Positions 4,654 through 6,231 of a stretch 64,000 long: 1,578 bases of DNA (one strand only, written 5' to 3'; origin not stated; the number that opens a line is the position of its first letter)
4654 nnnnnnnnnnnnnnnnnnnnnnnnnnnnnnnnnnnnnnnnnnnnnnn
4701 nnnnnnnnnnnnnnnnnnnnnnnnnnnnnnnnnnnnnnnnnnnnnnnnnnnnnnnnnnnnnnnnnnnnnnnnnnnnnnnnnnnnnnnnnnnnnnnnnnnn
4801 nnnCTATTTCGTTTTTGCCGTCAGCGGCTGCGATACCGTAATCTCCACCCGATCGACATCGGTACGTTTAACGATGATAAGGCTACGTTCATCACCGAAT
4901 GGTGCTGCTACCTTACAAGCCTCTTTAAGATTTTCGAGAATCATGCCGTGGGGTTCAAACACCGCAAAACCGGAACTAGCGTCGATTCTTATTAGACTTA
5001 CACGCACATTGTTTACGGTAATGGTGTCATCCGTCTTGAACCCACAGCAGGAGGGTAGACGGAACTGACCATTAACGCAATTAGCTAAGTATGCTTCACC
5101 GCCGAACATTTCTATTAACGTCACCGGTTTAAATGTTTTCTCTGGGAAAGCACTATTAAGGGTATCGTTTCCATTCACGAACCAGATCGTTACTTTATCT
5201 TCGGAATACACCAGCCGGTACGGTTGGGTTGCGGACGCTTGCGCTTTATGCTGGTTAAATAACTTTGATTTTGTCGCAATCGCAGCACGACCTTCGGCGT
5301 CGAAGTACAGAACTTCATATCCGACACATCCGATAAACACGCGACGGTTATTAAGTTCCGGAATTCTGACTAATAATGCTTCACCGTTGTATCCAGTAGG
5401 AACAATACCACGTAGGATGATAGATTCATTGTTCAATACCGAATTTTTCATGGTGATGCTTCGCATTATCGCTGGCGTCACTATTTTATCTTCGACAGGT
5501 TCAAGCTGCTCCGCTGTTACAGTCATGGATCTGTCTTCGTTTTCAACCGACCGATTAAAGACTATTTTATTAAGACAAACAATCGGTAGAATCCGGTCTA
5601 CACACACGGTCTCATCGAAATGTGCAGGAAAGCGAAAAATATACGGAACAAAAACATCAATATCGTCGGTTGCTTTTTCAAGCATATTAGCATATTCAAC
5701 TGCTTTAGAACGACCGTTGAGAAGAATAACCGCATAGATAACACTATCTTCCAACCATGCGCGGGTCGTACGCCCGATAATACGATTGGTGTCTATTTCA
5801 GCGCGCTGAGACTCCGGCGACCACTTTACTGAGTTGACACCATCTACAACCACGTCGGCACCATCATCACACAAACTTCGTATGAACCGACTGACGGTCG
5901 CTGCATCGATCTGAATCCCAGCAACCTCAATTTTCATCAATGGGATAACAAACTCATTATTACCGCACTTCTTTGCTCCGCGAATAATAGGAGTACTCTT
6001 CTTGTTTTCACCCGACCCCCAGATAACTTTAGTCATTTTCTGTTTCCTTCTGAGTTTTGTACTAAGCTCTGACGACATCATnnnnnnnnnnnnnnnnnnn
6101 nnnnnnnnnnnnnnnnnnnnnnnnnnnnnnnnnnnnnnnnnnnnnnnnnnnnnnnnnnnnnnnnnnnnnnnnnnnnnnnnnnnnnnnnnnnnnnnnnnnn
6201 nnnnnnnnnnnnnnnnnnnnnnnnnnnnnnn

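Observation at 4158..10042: SbcC/Rad50-like ATPase without a recognisable Mre11/SbcD partner, clustered with RuvC-like resolvase and thymidylate kinase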

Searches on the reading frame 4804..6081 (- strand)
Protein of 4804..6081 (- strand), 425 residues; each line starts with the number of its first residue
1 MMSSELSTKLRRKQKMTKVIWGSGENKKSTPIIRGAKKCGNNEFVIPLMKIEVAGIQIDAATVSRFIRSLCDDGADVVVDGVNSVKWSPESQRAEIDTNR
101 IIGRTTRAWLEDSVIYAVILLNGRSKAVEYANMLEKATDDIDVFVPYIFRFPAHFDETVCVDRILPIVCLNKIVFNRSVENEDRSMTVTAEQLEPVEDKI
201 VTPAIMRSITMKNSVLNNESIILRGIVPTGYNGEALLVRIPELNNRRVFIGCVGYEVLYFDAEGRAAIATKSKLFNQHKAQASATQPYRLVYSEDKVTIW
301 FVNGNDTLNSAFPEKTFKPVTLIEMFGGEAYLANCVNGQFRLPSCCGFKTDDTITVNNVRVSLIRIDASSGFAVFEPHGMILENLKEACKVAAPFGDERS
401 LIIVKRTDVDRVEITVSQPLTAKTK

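Call 3: search_protein_families(library=pfam, proteins=[window:4804-6081:-], max_evalue=0.1)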
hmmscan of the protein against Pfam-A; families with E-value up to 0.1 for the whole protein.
window:4804-6081:- (425 aa): 0 families

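Call 4: search_protein_families(library=phrogs, proteins=[window:4804-6081:-], max_evalue=0.01)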
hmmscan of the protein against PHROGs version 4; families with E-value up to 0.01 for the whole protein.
window:4804-6081:- (425 aa): 0 families

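Call 43: find_homologous_proteins(query=window:4804-6081:-, max_evalue=0.01)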
Query window:4804-6081:- (425 aa): 181 proteins with E <= 0.01 among 4041 candidates; the best 120 are listed.
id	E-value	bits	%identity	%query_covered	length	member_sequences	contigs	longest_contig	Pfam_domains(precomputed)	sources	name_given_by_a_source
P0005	1.8e-259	878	96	96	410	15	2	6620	-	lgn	-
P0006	3.3e-244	828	91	96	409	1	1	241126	-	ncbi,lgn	ncbi:hypothetical protein ACI5OW_003089 [Salmonella enterica subsp. enterica serovar Schwarzengrund]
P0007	3.0e-243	825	90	96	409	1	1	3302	-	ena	-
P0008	4.1e-243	824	90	96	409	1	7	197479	-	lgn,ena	-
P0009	8.8e-243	823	90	96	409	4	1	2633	-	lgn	-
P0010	2.5e-241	819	90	96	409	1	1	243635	-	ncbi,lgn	ncbi:hypothetical protein ACI5L6_003073 [Salmonella enterica subsp. enterica serovar Anatum]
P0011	2.3e-237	805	88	96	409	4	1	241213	-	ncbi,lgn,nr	ncbi:hypothetical protein ZK44_00720 [Salmonella enterica subsp. enterica serovar Corvallis]|nr:hypo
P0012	1.7e-236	803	88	96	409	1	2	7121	-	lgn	-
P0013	1.9e-235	799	87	96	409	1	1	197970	-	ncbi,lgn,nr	ncbi:hypothetical protein LM638_002523 [Salmonella enterica]|nr:hypothetical protein [Salmonella ent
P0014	3.0e-233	792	86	96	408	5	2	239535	-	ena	-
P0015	3.1e-233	792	87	96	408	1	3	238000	-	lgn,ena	-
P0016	5.2e-233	791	88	96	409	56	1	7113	-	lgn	-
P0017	1.5e-232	790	87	96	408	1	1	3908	-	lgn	-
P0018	4.2e-232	788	87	96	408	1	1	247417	-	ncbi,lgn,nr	ncbi:hypothetical protein RNF90_000008 [Shigella flexneri]|nr:hypothetical protein [Shigella flexner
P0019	5.1e-232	788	87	96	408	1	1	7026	-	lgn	-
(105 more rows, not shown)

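Call 75: predict_structure(alignment_id=A4)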
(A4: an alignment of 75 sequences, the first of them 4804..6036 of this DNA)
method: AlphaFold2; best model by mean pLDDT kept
length: 410 residues; sequences in the alignment: 75
mean_pLDDT: 51.2   pTM: 0.38
mean pLDDT of the five models: 51.2, 50.9, 50.4, 48.0, 46.0
residues with pLDDT >= 90: 2; 70-90: 113; 50-70: 91; < 50: 204
segments of 3 or more residues with pLDDT < 50: 1-18, 137-141, 159-322, 353-356, 381-385, 404-410
pLDDT, mean of each block of 10 residues (from residue 1): 31 43 77 68 77 86 73 64 83 81 84 78 65 57 65 68 27 24 26 27 26 29 28 24 31 34 30 29 31 36 34 34 53 72 75 53 59 55 51 70 42
secondary structure, 60 per line:
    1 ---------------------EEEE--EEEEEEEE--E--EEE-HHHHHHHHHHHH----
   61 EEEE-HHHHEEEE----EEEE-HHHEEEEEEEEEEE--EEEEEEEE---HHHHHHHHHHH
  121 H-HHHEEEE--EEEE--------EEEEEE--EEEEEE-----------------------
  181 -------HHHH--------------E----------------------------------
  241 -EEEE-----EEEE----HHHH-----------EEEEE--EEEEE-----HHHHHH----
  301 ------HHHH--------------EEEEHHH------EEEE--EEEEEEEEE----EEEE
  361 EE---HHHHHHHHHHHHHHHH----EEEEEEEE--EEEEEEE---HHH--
elements in order: E22-25 E28-35 E41-43 H45-56 E61-64 H66-69 E70-73 E78-81 E86-96 E99-106 H110-121 E126-129 E132-135 E144-149 E152-157 H188-191 E242-245 E251-254 H259-262 E274-278 E281-285 H291-296 H307-310 E325-328 E338-341 E344-352 E357-362 H366-381 E386-393 E396-402

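Call 78: fold_search(model_id=the predicted structure, library=pdb)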
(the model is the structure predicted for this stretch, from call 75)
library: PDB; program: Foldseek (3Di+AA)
matches with E <= 10: 624; with E <= 0.001: 6
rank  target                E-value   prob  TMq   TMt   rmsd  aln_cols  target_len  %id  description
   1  5jbl_B                1.2e-04  1.00  0.24  0.54   7.0       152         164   10  Structure of the bacteriophage T4 capsid assembly protease, gp21. (released 2016-12-07)
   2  5jbl_A                2.9e-04  1.00  0.24  0.52   5.6       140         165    8  Structure of the bacteriophage T4 capsid assembly protease, gp21. (released 2016-12-07)
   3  9n8w_D                3.7e-04  0.69  0.15  0.09  21.9       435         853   11  Intermembrane lipid transport complex LetAB from Escherichia coli (Crosslinked, Composite model corresponding to Map 1 (released 2025-07-16)
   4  5jbl_C                5.4e-04  1.00  0.24  0.53   7.0       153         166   10  Structure of the bacteriophage T4 capsid assembly protease, gp21. (released 2016-12-07)
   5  9n8x_B                6.8e-04  0.63  0.16  0.09  23.2       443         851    8  Intermembrane lipid transport complex LetAB from Escherichia coli (Composite model corresponding to Map 2) (released 2025-11-05)
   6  9n8w_B                6.8e-04  0.60  0.15  0.08  21.8       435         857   11  Intermembrane lipid transport complex LetAB from Escherichia coli (Crosslinked, Composite model corresponding to Map 1 (released 2025-07-16)
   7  9n8x_G                1.2e-03  0.57  0.15  0.08  21.8       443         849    9  Intermembrane lipid transport complex LetAB from Escherichia coli (Composite model corresponding to Map 2) (released 2025-11-05)
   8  9n8w_G                1.6e-03  0.51  0.15  0.08  23.0       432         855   11  Intermembrane lipid transport complex LetAB from Escherichia coli (Crosslinked, Composite model corresponding to Map 1 (released 2025-07-16)
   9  6v0c_A                1.9e-03  0.44  0.15  0.08  22.1       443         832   10  Lipophilic Envelope-spanning Tunnel B (LetB), Model 1 (released 2020-05-06)
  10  9n8x_E                2.4e-03  0.47  0.17  0.09  23.9       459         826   10  Intermembrane lipid transport complex LetAB from Escherichia coli (Composite model corresponding to Map 2) (released 2025-11-05)
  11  9n8x_D                4.0e-03  0.38  0.16  0.09  23.9       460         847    9  Intermembrane lipid transport complex LetAB from Escherichia coli (Composite model corresponding to Map 2) (released 2025-11-05)
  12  6kz4_A                4.0e-03  0.33  0.14  0.15  21.3       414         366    9  YebT domain 5-7 (released 2020-01-15)
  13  6v0e_A                4.2e-03  0.38  0.14  0.15  21.6       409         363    8  Lipophilic Envelope-spanning Tunnel B (LetB), Model 3 (released 2020-05-06)
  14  6v0f_A                1.2e-02  0.23  0.15  0.17  23.7       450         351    9  Lipophilic Envelope-spanning Tunnel B (LetB), Model 4 (released 2020-05-06)
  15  6kz3_A                1.3e-01  0.16  0.17  0.16  22.0       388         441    9  YebT domain1-4 (released 2020-01-15)
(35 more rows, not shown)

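Call 79: fold_search(model_id=the predicted structure, library=viral)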
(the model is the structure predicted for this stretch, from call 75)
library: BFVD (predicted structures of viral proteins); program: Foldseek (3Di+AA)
matches with E <= 10: 510; with E <= 0.001: 71
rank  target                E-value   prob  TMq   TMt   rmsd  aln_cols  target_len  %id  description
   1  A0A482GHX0            1.3e-26  1.00  0.27  0.28  21.5       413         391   58  Uncharacterized protein [Escherichia phage vB_EcoM_Goslar]
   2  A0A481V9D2            1.7e-06  1.00  0.22  0.15  20.8       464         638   11  Prohead protease protein [Halobacterium phage ChaoS9]
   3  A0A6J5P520            2.4e-06  1.00  0.24  0.24  28.1       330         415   11  Uncharacterized protein [uncultured Caudovirales phage]
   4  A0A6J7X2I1            3.8e-06  1.00  0.24  0.29  23.1       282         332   13  Uncharacterized protein [uncultured Caudovirales phage]
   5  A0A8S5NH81            6.6e-06  1.00  0.24  0.37  16.9       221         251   11  Major capsid protein (Fragment) [Myoviridae sp. ct7bD4]
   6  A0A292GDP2            1.6e-05  1.00  0.25  0.64   4.2       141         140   13  (no name in the UniProt tables at hand)
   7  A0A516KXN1            1.7e-05  1.00  0.21  0.25  20.7       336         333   12  (no name in the UniProt tables at hand)
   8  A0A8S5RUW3            1.8e-05  1.00  0.24  0.16  14.2       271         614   11  Prohead core protein serine protease [Ackermannviridae sp.]
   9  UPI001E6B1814         1.9e-05  1.00  0.26  0.29   7.4       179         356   11  (no name look-up for this kind of identifier)
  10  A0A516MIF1            2.5e-05  1.00  0.24  0.21   7.3       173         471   10  (no name in the UniProt tables at hand)
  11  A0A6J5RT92            2.5e-05  1.00  0.25  0.29  15.4       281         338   11  Prohead protease [uncultured Caudovirales phage]
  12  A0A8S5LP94            2.5e-05  1.00  0.23  0.22  20.6       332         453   13  Uncharacterized protein [Siphoviridae sp. ctoiW10]
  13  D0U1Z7                2.8e-05  1.00  0.24  0.27   9.8       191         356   12  Uncharacterized protein [Clavibacter phage CMP1]
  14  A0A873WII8            2.9e-05  1.00  0.27  0.67   3.6       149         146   14  Uncharacterized protein [Klebsiella phage Miami]
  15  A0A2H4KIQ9            3.1e-05  1.00  0.21  0.21  29.6       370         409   11  (no name in the UniProt tables at hand)
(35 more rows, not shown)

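Call 85: search_protein_families(library=ncbifam, proteins=[window:4804-6036:-], max_evalue=0.1)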
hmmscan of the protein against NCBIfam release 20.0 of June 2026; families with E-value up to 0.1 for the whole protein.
window:4804-6036:- (410 aa): 0 families

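Call 86: search_protein_families(library=padloc, proteins=[window:4804-6036:-], max_evalue=0.1)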
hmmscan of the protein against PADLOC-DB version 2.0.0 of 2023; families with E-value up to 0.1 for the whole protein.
window:4804-6036:- (410 aa): 0 families

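Call 89: search_protein_families(library=phrogs, proteins=[window:4804-6036:-], max_evalue=0.01)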
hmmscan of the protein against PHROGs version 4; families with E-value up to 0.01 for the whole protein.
window:4804-6036:- (410 aa): 0 families
